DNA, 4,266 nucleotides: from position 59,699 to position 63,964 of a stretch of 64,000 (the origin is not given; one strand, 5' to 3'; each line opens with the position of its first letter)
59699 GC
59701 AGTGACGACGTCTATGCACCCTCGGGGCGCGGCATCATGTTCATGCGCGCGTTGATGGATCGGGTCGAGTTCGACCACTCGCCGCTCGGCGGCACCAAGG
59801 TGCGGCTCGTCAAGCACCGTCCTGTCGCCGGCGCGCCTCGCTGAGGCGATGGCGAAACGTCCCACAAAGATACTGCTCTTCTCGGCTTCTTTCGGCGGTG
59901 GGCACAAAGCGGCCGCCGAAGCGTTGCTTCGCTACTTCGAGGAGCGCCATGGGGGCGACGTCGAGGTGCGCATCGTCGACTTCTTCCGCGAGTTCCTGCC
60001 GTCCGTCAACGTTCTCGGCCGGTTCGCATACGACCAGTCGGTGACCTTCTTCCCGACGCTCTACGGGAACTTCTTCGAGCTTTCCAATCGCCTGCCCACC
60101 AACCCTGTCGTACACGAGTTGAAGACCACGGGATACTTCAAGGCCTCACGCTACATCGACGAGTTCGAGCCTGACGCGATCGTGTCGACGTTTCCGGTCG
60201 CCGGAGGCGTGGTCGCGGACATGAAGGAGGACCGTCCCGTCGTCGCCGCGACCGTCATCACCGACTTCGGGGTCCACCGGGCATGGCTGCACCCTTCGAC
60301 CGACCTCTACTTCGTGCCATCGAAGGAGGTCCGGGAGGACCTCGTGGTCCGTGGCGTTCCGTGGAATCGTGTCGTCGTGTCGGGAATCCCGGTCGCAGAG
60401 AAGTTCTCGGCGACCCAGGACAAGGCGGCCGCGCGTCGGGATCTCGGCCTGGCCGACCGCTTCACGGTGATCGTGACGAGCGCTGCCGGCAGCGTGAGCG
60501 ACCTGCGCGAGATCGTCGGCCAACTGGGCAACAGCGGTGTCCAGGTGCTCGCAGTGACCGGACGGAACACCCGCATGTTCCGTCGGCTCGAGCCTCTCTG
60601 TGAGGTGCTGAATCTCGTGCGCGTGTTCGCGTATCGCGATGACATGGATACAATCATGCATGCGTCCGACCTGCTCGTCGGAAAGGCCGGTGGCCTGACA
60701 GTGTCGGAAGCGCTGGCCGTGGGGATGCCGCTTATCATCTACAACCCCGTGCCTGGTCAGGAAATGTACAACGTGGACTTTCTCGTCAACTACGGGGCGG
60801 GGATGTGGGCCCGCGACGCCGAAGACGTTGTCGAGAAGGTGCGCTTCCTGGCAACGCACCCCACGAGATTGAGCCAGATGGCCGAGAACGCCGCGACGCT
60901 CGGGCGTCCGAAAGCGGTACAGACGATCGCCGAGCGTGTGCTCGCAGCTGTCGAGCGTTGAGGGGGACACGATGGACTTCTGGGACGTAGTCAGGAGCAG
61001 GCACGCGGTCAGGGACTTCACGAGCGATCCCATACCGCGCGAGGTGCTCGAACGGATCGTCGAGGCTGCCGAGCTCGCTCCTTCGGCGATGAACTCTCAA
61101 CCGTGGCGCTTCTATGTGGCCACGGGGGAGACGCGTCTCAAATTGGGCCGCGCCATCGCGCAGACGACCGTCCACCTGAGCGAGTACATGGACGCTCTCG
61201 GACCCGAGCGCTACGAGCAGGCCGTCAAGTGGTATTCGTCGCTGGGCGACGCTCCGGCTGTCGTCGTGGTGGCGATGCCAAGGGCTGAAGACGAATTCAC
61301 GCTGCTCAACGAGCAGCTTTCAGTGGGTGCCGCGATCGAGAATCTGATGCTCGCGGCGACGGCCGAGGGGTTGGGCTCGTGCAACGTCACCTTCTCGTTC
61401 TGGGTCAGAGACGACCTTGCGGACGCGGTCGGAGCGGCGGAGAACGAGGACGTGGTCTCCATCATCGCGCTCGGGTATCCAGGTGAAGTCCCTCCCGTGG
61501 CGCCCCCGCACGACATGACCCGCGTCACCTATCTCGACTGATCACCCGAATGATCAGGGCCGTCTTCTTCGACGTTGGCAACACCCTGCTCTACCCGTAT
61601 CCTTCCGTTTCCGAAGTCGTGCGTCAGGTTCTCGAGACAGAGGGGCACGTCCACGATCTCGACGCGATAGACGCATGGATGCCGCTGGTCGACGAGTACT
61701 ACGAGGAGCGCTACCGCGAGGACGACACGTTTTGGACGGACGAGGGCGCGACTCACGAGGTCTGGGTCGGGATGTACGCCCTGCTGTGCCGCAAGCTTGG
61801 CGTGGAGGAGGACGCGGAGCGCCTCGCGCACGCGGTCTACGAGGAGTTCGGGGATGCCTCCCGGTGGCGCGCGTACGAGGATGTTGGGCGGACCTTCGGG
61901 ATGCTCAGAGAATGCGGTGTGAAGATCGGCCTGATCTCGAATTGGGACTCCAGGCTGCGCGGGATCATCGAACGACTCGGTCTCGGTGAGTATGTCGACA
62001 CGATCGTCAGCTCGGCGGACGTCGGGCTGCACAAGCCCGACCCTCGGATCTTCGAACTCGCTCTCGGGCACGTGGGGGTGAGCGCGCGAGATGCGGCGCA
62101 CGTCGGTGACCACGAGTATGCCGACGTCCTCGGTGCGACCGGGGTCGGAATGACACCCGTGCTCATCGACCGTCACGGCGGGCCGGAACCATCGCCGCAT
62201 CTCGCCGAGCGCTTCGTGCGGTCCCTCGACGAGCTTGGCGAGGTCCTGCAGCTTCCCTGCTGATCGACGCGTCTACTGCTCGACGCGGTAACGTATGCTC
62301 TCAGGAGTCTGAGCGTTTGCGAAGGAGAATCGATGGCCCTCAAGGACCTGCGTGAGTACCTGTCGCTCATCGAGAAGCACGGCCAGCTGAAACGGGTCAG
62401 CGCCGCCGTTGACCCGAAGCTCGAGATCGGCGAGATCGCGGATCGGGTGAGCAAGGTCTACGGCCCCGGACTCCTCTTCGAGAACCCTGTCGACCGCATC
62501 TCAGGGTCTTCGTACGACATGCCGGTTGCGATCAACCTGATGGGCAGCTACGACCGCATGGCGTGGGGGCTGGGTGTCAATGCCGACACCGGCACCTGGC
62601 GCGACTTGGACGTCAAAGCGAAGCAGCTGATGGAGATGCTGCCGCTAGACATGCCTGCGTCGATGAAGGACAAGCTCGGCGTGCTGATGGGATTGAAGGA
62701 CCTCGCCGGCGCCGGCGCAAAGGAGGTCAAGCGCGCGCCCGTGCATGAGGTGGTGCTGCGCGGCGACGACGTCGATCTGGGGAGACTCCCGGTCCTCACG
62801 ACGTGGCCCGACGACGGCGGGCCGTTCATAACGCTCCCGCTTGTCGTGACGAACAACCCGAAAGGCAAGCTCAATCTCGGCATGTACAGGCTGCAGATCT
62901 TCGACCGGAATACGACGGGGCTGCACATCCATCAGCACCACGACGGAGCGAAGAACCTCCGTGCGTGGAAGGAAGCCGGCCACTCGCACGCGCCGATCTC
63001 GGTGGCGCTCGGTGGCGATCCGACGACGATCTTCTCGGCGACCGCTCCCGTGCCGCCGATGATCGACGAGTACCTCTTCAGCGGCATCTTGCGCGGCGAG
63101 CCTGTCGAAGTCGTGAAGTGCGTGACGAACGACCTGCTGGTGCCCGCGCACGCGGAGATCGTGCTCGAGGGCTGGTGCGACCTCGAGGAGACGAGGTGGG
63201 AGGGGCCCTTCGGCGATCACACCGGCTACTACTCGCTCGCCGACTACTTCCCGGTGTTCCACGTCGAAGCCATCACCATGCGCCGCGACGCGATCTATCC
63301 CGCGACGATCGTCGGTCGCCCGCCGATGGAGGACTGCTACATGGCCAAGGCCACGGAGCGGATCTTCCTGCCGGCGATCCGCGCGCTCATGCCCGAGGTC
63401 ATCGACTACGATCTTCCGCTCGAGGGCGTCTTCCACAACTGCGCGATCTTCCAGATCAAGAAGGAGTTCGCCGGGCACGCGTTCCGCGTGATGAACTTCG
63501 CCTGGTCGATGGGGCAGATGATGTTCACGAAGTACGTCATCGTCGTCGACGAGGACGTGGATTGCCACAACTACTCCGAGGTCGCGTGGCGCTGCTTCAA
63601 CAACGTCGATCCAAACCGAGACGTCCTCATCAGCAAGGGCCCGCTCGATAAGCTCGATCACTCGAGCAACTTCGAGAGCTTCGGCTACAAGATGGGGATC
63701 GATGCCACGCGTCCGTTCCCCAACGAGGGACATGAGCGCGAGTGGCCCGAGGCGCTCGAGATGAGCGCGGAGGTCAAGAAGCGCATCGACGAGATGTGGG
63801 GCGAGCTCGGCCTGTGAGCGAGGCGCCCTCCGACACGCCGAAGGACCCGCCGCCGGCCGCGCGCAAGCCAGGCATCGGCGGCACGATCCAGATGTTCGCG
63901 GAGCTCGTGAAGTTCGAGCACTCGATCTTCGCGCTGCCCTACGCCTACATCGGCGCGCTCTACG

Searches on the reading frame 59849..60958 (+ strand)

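Call 38: search_protein_families(library=pfam, proteins=[window:59849-60958:+], max_evalue=0.00001)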
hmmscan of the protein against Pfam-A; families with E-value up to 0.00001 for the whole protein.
window:59849-60958:+ (370 aa): 4 families
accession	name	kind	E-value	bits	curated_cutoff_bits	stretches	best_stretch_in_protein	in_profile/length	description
PF06925.17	MGDG_synth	-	4.8e-28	98.8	25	1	19-182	1-169/169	Monogalactosyldiacylglycerol (MGDG) synthase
PF04101.22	Glyco_tran_28_C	-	8.2e-15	55.7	22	1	224-359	23-165/166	Glycosyltransferase family 28 C-terminal domain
PF00534.26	Glycos_transf_1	-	1.1e-07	31.9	26.4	1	234-349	50-170/172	Glycosyl transferases group 1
PF02350.25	Epimerase_2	-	3e-07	30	30.6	1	144-362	116-344/347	UDP-N-acetylglucosamine 2-epimerase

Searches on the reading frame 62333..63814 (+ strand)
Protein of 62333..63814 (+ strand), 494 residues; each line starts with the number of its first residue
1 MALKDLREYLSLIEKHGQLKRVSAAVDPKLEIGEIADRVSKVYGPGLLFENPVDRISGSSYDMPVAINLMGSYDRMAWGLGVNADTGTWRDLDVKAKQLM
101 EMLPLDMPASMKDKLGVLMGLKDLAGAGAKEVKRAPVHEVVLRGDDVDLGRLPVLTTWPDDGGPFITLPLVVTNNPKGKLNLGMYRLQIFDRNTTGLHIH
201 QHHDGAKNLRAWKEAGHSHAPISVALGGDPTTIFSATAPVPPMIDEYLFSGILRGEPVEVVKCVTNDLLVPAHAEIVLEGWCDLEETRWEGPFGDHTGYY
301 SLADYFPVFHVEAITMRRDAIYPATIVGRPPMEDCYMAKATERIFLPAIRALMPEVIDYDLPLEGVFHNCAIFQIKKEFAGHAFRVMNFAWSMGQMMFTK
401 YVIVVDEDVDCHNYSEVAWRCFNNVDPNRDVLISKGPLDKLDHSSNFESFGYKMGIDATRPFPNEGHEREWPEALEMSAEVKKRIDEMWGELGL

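Call 37: search_protein_families(library=pfam, proteins=[window:62333-63814:+], max_evalue=0.00001)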
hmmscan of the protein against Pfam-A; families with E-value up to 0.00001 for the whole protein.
window:62333-63814:+ (494 aa): 3 families
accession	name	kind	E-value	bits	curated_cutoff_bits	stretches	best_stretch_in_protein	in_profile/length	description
PF01977.22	UbiD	-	2.2e-83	278.9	23.3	1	131-330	2-206/206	3-octaprenyl-4-hydroxybenzoate carboxy-lyase Rift-related domain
PF20696.2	UbiD_C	-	7.5e-45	152.5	24.2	1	335-458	1-127/127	3-octaprenyl-4-hydroxybenzoate carboxy-lyase C-terminal domain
PF20695.2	UbiD_N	-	3.8e-22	78.6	24.3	1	11-86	2-69/78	3-octaprenyl-4-hydroxybenzoate carboxy-lyase N-terminal domain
